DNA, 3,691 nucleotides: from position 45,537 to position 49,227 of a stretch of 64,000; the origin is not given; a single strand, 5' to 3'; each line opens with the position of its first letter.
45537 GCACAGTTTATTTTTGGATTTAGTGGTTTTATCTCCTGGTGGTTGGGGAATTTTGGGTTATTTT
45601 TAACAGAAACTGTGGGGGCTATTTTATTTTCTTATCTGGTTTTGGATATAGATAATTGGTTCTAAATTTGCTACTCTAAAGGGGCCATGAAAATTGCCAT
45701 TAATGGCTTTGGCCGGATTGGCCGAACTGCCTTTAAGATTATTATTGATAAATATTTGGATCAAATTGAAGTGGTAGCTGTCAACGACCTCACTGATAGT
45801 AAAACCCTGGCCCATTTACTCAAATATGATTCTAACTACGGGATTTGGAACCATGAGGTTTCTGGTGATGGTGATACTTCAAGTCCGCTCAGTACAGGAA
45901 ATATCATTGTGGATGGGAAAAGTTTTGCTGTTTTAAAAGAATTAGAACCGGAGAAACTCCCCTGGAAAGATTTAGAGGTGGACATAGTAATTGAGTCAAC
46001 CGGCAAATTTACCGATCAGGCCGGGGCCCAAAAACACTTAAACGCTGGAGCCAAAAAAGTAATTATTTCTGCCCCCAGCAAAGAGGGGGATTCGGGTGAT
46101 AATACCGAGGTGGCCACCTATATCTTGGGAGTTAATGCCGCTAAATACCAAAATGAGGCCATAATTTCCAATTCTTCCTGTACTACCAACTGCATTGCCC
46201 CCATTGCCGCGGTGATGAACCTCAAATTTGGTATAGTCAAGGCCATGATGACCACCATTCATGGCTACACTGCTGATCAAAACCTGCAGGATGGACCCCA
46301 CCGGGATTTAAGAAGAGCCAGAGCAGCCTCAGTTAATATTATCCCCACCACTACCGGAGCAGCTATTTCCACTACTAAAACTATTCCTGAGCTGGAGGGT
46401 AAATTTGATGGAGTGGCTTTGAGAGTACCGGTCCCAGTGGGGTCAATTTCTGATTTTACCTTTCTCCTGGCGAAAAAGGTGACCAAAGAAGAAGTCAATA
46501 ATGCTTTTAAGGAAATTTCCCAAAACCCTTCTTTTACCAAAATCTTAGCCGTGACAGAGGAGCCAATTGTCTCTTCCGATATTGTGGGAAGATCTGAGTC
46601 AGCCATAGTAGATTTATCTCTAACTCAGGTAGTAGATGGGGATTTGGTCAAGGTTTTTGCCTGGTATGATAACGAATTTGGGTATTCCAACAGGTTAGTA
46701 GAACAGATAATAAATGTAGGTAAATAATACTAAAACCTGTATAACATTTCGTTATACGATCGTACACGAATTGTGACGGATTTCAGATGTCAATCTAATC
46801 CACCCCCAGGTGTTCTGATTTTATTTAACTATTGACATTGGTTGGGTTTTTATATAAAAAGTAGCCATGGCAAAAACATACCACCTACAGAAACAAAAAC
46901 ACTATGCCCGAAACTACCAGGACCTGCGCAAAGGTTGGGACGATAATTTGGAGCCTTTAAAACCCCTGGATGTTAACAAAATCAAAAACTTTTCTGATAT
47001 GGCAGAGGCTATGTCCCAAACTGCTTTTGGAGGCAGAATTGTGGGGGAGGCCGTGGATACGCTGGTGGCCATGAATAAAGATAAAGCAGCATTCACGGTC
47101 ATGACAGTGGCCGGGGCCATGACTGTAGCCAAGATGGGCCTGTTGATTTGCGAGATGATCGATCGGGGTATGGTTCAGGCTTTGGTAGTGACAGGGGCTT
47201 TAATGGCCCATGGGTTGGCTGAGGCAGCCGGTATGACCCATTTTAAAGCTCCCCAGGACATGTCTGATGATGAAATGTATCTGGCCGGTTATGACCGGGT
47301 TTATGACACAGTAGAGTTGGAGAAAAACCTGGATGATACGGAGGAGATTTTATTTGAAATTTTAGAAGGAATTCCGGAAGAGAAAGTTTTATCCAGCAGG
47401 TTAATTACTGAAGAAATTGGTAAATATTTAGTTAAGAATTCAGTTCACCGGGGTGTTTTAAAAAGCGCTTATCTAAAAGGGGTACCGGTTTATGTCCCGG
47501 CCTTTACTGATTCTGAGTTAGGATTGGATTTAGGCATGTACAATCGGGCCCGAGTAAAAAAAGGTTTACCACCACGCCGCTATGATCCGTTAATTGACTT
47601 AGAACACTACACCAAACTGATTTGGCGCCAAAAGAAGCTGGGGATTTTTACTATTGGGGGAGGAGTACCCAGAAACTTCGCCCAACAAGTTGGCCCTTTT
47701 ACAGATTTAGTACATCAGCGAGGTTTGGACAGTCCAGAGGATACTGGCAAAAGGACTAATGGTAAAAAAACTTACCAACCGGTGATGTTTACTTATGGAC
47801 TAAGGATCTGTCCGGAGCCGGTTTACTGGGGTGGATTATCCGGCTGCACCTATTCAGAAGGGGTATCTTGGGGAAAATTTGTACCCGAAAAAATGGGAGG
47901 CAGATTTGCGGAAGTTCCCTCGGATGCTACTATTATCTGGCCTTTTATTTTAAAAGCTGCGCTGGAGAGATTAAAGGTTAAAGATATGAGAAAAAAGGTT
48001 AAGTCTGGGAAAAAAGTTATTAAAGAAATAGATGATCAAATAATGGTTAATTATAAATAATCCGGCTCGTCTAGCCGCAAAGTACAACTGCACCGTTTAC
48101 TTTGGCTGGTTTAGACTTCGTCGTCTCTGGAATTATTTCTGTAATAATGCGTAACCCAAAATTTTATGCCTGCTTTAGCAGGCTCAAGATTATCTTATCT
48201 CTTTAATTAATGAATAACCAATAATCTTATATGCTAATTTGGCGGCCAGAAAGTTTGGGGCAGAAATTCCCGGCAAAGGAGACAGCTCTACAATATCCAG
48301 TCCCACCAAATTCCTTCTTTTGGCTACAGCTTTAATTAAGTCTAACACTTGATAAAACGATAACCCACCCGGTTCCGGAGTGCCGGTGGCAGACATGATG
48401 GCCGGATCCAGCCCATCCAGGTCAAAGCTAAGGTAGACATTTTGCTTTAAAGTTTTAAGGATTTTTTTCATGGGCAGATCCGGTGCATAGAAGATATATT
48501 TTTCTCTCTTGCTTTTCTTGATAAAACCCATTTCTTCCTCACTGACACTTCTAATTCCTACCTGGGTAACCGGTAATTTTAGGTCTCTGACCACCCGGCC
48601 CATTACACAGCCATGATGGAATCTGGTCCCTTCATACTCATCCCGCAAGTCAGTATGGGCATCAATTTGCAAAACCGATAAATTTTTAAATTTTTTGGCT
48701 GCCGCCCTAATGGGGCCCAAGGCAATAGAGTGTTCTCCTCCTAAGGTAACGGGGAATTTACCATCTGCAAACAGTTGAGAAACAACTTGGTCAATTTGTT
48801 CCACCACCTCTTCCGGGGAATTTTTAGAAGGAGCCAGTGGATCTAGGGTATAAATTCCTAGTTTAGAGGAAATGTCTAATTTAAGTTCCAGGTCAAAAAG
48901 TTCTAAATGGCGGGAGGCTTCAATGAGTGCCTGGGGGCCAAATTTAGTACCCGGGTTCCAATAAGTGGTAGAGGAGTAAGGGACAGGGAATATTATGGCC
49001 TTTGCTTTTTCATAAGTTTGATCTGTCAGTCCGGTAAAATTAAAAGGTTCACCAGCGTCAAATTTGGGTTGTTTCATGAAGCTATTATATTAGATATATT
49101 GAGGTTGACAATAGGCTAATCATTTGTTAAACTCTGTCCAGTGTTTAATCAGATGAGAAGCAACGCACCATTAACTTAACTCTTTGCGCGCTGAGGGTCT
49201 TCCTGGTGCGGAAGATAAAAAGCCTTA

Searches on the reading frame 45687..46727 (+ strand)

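Call 78: search_protein_families(library=pfam, proteins=[window:45687-46727:+], max_evalue=0.00001)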
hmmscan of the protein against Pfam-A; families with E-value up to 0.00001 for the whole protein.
window:45687-46727:+ (346 aa): 2 families
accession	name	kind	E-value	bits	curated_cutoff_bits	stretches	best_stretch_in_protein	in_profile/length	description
PF02800.25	Gp_dh_C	-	3.2e-55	186.5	24.4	1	170-327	1-158/158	Glyceraldehyde 3-phosphate dehydrogenase, C-terminal domain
PF00044.30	Gp_dh_N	-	5.4e-33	113.7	31.7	1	1-110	1-100/101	Glyceraldehyde 3-phosphate dehydrogenase, NAD binding domain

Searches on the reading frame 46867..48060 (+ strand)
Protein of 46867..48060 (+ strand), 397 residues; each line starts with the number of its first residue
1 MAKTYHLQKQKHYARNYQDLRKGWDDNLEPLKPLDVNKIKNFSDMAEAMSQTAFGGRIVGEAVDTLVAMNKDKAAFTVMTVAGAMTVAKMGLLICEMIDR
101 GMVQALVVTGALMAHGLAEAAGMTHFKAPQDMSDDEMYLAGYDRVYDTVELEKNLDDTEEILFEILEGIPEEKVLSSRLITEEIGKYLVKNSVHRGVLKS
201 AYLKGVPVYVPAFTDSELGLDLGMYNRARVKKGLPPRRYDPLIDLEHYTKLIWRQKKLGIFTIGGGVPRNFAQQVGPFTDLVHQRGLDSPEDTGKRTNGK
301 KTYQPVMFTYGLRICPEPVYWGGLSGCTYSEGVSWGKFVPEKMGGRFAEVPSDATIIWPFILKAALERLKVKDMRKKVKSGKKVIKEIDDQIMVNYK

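Call 78: search_protein_families(library=pfam, proteins=[window:46867-48060:+], max_evalue=0.00001)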
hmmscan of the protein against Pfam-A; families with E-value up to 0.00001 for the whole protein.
window:46867-48060:+ (397 aa): 1 family
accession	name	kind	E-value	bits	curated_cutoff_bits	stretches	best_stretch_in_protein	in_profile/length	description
PF01916.23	DS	-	4.9e-68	229.9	27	1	45-364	2-287/288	Deoxyhypusine synthase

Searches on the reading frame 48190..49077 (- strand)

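Call 75: search_protein_families(library=pfam, proteins=[window:48190-49077:-], max_evalue=0.001)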
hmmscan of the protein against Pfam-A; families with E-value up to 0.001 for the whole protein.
window:48190-49077:- (295 aa): 1 family
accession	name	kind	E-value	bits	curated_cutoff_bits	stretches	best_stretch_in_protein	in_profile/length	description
PF00491.26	Arginase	-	3.1e-69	234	22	1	26-285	2-277/280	Arginase family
